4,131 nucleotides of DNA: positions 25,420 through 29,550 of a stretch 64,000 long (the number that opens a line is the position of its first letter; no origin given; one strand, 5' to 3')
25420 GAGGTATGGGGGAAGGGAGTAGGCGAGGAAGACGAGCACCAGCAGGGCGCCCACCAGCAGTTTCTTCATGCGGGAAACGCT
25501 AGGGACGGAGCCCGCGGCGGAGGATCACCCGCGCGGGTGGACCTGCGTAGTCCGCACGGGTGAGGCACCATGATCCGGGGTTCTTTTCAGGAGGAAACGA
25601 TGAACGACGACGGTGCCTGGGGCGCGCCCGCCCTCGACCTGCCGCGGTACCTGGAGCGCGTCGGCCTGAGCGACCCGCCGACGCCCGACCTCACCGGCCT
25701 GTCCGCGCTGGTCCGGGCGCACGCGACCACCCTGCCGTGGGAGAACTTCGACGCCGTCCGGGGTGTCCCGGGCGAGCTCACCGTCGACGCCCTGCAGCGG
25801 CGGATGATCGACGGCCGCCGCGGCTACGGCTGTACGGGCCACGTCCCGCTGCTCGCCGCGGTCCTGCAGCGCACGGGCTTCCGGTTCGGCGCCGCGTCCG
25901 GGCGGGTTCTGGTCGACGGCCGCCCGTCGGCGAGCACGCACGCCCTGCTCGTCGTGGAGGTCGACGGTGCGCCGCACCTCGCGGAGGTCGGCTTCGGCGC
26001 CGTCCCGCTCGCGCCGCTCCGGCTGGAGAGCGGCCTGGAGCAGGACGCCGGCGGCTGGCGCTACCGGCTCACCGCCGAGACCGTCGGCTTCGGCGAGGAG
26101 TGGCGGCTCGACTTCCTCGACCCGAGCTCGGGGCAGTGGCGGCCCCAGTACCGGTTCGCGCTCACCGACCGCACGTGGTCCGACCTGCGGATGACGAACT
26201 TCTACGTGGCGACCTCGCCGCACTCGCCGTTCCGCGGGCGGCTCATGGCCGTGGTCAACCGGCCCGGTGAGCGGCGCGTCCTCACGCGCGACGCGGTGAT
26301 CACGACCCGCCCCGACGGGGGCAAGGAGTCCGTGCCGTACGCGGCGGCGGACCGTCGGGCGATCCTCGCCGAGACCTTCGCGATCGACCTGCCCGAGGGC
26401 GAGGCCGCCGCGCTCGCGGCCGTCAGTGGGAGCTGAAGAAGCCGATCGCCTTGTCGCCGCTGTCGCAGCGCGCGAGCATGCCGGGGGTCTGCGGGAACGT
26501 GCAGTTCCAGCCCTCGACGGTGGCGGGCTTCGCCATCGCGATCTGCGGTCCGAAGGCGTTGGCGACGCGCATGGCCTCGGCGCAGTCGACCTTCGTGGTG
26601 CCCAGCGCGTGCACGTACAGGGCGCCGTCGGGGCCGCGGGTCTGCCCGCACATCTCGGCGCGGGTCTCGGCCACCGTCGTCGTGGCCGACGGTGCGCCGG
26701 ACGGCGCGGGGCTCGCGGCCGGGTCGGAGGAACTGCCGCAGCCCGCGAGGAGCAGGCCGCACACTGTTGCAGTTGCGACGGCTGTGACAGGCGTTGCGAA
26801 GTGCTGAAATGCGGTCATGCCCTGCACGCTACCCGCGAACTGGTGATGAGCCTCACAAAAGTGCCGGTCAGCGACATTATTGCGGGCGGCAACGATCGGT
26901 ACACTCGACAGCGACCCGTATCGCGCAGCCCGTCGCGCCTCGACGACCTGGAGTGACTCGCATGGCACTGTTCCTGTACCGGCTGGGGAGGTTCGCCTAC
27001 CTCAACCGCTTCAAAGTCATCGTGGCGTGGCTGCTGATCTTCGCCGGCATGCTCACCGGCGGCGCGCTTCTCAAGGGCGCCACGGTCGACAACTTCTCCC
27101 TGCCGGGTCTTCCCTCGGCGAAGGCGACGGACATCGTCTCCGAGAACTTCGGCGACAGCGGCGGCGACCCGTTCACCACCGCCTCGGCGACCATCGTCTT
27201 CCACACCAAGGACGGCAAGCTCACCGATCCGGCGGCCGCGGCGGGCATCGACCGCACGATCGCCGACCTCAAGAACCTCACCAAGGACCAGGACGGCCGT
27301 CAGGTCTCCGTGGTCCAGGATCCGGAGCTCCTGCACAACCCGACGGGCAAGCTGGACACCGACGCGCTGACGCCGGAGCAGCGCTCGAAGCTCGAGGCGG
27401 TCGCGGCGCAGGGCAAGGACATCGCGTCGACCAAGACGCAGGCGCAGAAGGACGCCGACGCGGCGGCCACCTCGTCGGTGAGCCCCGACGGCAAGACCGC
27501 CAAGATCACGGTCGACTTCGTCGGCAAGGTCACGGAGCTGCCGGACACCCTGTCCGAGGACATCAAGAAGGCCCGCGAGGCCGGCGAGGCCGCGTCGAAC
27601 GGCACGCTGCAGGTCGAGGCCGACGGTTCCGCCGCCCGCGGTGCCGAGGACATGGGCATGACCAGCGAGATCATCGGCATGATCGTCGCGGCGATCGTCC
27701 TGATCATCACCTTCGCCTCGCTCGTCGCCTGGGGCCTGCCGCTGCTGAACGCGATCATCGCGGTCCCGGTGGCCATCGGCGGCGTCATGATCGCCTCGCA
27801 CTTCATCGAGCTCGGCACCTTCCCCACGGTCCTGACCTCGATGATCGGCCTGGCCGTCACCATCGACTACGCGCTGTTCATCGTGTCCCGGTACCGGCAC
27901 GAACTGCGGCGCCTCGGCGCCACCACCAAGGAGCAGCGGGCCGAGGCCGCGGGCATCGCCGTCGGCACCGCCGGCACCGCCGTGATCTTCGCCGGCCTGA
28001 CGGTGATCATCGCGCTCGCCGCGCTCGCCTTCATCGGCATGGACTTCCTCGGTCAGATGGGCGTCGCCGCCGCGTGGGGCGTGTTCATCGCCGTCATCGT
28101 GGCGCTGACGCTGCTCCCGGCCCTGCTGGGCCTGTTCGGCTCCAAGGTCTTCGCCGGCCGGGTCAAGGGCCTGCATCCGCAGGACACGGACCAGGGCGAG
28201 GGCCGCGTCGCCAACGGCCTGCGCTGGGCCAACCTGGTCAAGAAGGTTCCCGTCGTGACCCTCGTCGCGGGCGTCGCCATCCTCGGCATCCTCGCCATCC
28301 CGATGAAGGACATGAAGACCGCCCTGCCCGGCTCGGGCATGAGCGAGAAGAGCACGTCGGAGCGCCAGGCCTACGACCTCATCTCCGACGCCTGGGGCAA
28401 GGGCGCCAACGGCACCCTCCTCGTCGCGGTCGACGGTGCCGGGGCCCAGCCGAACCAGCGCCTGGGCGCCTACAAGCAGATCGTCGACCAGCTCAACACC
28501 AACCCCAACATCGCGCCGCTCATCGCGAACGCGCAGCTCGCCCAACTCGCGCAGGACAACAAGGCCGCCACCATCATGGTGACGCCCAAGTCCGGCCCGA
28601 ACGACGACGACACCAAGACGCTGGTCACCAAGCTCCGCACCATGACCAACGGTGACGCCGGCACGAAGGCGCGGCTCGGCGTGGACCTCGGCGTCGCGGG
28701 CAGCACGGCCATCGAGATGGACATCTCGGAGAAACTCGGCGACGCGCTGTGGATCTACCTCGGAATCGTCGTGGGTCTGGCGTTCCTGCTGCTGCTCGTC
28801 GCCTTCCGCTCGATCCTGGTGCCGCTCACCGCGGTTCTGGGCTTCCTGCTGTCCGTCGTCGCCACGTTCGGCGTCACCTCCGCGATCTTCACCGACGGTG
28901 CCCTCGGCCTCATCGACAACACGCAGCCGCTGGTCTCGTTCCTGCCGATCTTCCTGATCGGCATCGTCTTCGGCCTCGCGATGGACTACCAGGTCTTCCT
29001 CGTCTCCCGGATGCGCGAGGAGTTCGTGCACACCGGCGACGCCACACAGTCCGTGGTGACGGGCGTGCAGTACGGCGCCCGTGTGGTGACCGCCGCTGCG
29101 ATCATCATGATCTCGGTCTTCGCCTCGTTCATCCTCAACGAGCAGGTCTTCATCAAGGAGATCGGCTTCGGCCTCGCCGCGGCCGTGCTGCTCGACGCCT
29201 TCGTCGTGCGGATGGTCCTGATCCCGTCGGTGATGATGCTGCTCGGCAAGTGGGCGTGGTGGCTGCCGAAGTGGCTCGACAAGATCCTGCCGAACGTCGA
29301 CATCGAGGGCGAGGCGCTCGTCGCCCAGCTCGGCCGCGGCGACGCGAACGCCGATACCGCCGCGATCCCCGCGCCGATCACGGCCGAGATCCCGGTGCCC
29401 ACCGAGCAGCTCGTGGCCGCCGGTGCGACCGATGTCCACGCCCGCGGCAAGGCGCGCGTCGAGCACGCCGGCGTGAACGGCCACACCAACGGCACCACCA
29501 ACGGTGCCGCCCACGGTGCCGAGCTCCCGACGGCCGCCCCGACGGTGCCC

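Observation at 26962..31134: One uninterrupted ORF fuses a complete MmpL/RND transporter to a TGT (tRNA-guanine transglycosylase)-fold domain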

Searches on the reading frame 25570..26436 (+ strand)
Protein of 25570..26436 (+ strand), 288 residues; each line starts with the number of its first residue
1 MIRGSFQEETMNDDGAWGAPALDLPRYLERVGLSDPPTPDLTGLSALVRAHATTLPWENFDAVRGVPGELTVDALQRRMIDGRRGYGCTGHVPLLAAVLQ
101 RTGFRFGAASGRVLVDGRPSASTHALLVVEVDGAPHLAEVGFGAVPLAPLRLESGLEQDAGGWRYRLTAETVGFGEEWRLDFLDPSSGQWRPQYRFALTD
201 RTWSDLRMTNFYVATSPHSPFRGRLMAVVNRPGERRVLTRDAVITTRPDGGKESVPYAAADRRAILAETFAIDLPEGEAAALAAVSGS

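Call 68: search_protein_families(library=ncbifam, proteins=[window:25570-26436:+], max_evalue=0.00001)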
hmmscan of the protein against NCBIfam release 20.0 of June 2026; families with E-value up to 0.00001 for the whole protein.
window:25570-26436:+ (288 aa): 1 family
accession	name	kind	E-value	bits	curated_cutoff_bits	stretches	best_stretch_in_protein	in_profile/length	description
NF011621.0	PRK15047.1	equivalog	5.1e-28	98.1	493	1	25-231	6-209/281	N-hydroxyarylamine O-acetyltransferase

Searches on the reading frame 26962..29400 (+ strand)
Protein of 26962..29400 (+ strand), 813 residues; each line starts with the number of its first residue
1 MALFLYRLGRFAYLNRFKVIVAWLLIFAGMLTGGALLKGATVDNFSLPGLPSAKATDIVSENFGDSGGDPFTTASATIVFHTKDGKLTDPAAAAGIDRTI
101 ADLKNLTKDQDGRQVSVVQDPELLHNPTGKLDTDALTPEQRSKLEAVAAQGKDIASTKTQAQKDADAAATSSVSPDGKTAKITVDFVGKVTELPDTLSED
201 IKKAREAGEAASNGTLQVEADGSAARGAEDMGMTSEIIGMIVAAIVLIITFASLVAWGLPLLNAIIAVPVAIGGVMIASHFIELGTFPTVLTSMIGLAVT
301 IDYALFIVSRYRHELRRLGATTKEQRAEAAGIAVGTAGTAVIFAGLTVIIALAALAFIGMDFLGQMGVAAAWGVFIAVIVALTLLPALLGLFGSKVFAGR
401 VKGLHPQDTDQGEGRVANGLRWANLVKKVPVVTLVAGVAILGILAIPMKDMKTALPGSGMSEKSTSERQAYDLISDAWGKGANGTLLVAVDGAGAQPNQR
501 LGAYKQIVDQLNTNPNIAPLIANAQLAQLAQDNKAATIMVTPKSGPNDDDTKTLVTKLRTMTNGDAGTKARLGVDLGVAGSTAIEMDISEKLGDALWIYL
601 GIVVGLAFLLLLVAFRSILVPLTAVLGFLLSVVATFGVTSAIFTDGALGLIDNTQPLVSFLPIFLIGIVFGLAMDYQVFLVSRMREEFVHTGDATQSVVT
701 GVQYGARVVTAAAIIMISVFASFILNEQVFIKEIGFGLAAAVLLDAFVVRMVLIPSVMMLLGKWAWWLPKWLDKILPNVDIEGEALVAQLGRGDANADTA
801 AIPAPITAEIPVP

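Call 69: search_solved_structures(query=window:26962-29400:+, max_evalue=0.00001)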
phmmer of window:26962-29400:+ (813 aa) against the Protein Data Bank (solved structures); distinct sequences matched with E-value up to 0.00001: 20.
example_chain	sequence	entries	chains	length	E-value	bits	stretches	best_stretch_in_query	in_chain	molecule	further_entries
7nvh_A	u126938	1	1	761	7.2e-49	170.2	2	533-779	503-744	Trehalose monomycolate exporter MmpL3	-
7k7m_A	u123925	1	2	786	6.9e-47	163.7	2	572-779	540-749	Drug exporters of the RND superfamily-like protein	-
6n40_A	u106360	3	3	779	9.5e-47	163.2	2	572-779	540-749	Membrane protein, MmpL family protein | Trehalose monomycolate exporter MmpL3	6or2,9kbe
8qkk_A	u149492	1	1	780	9.6e-47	163.2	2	572-779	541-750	Trehalose monomycolate exporter MmpL3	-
7wnx_A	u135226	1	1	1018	1.9e-46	162.2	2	572-779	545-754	Trehalose monomycolate exporter MmpL3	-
7k8b_A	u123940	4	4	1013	2e-46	162.1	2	572-779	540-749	Drug exporters of the RND superfamily-like protein | Trehalose monomycolate exporter MmpL3 | MmpL3 transporter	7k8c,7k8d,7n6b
7k8a_A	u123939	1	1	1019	2.1e-46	162.1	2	572-779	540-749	Drug exporters of the RND superfamily-like protein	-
7c2m_A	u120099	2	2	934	7.3e-46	160.3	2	572-775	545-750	Chimera of drug exporters of the RND superfamily-like protein and Endolysin | Drug exporters of the RND superfamily-like protein,Endolysin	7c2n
6ajf_A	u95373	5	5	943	7.6e-46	160.2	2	572-775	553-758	Drug exporters of the RND superfamily-like protein,Endolysin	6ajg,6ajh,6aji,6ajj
9rfu_D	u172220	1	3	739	2.5e-29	105.6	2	529-768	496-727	Siderophore exporter MmpL5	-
8zkp_A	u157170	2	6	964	7.2e-29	104.1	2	529-768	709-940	Siderophore exporter MmpL5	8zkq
9u51_A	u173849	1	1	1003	1e-28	103.6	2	529-768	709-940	Siderophore exporter MmpL5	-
9rgb_D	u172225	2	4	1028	1e-28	103.6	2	529-768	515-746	Siderophore exporter MmpL5,Green fluorescent protein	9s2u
9gi0_B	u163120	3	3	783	1.1e-26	96.9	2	526-768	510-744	Siderophore exporter MmpL4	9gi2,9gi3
9dp6_A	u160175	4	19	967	1.6e-26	96.3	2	574-777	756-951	MmpL5 protein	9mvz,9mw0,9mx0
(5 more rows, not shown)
